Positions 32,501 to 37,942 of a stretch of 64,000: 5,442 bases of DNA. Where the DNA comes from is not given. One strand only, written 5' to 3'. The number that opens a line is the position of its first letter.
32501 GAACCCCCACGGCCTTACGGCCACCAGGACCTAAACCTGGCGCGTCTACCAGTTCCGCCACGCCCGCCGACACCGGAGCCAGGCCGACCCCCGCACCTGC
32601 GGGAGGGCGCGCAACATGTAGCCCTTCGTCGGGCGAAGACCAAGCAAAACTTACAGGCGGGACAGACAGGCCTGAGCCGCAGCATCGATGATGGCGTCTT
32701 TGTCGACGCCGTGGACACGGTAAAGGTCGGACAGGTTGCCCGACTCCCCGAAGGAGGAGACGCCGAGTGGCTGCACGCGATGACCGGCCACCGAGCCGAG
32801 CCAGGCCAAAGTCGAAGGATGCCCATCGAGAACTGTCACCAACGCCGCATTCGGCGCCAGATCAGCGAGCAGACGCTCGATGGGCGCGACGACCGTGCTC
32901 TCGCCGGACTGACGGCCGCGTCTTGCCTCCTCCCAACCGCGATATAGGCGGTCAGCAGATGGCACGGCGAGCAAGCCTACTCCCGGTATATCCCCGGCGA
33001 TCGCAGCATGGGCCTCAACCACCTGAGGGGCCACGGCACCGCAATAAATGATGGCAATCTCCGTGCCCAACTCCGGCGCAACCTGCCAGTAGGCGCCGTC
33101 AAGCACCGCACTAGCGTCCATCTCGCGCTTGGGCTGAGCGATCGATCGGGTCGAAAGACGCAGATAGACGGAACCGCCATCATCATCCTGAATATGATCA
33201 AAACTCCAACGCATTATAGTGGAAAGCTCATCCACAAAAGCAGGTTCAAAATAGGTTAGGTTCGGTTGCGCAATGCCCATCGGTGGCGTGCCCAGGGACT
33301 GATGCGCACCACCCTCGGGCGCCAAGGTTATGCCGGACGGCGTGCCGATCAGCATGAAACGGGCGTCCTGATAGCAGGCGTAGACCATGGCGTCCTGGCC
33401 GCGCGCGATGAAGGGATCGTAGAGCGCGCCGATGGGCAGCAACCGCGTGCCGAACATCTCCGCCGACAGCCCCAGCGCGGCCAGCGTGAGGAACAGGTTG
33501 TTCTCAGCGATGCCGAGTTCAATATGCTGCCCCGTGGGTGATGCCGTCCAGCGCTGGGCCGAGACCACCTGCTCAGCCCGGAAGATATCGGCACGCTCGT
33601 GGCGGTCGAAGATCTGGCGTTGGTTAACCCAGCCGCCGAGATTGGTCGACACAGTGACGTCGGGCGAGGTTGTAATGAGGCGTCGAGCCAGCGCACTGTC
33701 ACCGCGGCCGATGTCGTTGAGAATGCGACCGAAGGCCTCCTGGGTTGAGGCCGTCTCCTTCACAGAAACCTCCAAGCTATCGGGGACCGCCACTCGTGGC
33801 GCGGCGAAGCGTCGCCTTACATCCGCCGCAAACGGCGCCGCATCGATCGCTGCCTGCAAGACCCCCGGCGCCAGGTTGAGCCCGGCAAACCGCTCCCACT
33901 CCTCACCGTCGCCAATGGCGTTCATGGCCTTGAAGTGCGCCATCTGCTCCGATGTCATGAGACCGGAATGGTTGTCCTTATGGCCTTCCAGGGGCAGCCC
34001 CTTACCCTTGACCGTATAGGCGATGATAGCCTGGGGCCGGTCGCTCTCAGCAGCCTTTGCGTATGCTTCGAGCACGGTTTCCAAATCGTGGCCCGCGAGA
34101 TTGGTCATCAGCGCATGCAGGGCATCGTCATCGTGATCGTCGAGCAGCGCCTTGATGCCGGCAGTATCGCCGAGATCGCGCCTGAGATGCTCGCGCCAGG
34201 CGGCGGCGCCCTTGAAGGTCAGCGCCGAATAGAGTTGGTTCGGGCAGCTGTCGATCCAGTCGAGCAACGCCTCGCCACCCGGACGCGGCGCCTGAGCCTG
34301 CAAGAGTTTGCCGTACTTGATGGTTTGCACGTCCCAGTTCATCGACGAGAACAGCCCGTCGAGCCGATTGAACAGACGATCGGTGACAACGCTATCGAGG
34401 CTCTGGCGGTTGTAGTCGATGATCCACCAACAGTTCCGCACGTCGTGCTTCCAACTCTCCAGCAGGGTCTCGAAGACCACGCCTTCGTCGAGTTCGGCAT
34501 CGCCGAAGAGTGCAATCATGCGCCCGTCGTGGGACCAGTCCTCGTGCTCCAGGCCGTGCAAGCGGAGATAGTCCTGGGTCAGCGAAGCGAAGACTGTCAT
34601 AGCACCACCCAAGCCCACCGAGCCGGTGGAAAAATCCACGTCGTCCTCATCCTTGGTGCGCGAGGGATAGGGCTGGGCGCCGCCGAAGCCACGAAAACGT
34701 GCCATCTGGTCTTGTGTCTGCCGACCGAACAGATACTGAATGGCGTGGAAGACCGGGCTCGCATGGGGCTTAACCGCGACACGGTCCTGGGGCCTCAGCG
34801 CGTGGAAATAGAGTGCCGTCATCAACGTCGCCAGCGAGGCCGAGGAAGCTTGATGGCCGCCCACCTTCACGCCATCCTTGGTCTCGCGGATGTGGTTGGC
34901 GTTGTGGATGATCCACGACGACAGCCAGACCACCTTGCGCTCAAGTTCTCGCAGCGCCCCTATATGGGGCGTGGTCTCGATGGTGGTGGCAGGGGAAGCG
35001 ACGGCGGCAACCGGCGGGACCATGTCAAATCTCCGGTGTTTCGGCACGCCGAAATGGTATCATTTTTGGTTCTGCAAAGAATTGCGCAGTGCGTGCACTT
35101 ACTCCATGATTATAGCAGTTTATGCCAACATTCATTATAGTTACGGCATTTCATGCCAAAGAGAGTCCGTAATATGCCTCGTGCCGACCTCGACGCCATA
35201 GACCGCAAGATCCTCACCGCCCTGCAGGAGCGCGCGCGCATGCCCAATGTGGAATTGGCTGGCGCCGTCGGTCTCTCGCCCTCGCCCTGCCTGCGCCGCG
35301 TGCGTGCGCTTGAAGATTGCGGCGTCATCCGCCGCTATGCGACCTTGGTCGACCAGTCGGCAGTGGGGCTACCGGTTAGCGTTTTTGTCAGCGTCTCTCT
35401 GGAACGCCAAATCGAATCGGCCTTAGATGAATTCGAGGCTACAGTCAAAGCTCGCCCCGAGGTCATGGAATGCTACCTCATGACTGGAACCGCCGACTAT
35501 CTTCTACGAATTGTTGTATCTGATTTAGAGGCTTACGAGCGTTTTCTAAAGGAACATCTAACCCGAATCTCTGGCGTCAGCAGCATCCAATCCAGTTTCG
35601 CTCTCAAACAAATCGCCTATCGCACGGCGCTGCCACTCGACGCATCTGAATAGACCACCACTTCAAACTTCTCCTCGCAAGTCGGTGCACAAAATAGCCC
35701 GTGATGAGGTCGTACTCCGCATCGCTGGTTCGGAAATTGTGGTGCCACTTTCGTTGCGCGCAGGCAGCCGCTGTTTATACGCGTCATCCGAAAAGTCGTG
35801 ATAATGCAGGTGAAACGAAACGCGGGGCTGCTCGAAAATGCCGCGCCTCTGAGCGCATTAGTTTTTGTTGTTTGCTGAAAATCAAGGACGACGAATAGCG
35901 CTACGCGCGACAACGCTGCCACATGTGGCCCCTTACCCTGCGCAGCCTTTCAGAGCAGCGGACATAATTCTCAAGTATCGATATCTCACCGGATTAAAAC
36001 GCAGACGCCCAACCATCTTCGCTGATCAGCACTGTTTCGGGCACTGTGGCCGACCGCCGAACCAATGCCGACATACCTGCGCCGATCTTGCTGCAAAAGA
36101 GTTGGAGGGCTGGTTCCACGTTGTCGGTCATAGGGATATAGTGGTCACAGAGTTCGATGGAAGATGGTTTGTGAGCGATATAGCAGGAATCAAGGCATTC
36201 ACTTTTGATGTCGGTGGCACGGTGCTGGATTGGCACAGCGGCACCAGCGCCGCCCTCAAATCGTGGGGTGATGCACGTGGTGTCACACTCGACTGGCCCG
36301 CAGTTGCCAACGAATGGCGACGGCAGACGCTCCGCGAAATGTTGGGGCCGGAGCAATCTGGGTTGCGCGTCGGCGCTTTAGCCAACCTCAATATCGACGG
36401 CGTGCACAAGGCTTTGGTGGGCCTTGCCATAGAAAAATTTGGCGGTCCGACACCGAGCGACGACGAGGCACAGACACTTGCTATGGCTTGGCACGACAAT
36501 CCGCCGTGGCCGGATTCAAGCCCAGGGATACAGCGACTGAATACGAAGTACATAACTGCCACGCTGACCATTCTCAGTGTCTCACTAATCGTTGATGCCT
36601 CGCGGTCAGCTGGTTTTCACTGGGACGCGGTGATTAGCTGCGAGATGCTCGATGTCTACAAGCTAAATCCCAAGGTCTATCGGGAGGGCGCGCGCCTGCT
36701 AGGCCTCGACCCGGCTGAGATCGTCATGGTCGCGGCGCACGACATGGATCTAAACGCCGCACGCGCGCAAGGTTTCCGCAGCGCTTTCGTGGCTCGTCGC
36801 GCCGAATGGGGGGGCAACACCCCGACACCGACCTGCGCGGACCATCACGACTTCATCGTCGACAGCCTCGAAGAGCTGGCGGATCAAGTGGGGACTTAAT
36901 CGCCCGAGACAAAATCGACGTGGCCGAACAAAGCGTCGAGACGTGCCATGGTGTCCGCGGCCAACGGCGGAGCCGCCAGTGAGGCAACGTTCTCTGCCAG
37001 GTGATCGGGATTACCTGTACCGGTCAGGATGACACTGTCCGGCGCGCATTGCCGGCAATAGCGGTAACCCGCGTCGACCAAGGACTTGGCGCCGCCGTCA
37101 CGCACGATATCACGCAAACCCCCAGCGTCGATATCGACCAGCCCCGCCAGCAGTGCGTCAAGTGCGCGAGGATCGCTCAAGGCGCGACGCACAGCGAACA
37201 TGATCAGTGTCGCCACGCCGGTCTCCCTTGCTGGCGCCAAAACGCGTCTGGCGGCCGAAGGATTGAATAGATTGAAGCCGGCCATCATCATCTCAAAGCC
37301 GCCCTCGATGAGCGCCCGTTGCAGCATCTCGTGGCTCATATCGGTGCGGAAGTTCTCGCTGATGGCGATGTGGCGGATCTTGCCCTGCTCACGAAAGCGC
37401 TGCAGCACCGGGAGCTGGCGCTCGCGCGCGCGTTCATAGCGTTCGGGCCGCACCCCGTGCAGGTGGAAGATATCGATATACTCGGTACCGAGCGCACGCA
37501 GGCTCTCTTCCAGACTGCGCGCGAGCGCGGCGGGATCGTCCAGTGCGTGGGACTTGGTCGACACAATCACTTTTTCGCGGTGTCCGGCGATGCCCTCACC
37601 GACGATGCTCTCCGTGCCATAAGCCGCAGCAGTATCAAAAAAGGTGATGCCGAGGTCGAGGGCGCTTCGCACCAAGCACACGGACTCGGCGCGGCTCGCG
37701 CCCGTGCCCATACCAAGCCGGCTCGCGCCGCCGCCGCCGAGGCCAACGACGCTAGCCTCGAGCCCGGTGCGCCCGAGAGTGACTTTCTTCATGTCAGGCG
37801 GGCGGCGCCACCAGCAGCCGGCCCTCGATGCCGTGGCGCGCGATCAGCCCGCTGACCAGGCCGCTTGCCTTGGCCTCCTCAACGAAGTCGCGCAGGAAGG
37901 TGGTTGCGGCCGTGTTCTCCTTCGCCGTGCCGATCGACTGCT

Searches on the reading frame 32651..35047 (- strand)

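Call 74: search_protein_families(library=pfam, proteins=[window:32651-35047:-], max_evalue=0.000001)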
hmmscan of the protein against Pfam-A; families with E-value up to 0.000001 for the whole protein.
window:32651-35047:- (798 aa): 2 families
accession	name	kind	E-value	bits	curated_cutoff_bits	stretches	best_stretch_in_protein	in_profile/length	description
PF00456.26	Transketolase_N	-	1.9e-11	44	22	1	92-245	61-215/334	Transketolase, thiamine diphosphate binding domain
PF02779.29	Transket_pyr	-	7.3e-09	36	27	1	434-634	4-170/174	Transketolase, pyrimidine binding domain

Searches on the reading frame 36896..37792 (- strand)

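Call 74: search_protein_families(library=pfam, proteins=[window:36896-37792:-], max_evalue=0.000001)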
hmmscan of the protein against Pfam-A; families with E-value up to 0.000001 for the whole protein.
window:36896-37792:- (298 aa): 1 family
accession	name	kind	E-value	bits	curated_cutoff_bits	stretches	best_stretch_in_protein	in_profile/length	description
PF00248.27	Aldo_ket_red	-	3e-31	109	24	1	22-288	5-289/291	Aldo/keto reductase family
